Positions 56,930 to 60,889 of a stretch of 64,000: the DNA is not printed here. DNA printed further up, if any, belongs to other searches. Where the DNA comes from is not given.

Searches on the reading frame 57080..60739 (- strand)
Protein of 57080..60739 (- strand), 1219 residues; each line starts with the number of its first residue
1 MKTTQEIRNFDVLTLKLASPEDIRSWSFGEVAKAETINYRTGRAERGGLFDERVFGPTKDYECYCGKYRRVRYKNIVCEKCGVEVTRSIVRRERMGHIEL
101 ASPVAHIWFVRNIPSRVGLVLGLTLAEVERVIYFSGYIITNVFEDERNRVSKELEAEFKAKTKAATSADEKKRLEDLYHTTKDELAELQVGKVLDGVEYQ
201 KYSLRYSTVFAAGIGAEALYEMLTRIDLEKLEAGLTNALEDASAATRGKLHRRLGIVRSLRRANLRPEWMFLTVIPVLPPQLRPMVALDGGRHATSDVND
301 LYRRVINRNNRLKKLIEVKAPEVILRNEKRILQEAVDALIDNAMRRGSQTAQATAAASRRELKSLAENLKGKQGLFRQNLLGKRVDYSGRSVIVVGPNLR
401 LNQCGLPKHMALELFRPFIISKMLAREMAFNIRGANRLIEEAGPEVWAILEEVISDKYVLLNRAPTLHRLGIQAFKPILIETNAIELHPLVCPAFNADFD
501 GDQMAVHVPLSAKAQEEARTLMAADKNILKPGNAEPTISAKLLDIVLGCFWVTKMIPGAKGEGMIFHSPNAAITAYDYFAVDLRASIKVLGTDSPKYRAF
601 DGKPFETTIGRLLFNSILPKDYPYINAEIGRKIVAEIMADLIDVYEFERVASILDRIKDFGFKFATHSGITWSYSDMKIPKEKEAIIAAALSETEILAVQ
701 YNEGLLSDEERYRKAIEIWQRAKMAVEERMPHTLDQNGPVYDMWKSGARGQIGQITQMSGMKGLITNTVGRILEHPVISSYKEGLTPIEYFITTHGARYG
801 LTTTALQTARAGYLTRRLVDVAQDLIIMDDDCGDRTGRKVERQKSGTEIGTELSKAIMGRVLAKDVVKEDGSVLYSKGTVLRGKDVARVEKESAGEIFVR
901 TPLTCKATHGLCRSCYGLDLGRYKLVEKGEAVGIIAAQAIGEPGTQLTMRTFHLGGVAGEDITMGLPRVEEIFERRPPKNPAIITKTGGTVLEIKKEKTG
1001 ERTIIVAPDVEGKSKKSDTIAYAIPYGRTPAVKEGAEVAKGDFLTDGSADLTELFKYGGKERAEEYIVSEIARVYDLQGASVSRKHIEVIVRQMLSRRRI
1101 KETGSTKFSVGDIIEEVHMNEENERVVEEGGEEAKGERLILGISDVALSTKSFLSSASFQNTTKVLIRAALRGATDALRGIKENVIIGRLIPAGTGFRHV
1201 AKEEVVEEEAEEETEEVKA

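Call 9: search_protein_families(library=pfam, proteins=[window:57080-60739:-], max_evalue=0.01)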
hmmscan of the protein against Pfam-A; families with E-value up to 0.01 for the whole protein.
window:57080-60739:- (1219 aa): 5 families
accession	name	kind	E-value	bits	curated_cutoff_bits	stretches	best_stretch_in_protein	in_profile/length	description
PF04997.17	RNA_pol_Rpb1_1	-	1.1e-73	248.8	39.7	1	9-380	3-312/312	RNA polymerase Rpb1, domain 1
PF04998.22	RNA_pol_Rpb1_5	-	1.6e-59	202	28.5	1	784-1106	1-257/267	RNA polymerase Rpb1, domain 5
PF00623.25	RNA_pol_Rpb1_2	-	2.3e-38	132.5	25.3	1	382-523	1-165/166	RNA polymerase Rpb1, domain 2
PF04983.23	RNA_pol_Rpb1_3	-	3.1e-13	50.4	28.9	1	527-677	1-162/162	RNA polymerase Rpb1, domain 3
PF05000.22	RNA_pol_Rpb1_4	-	4.6e-09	36.6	24.8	1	707-773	2-83/107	RNA polymerase Rpb1, domain 4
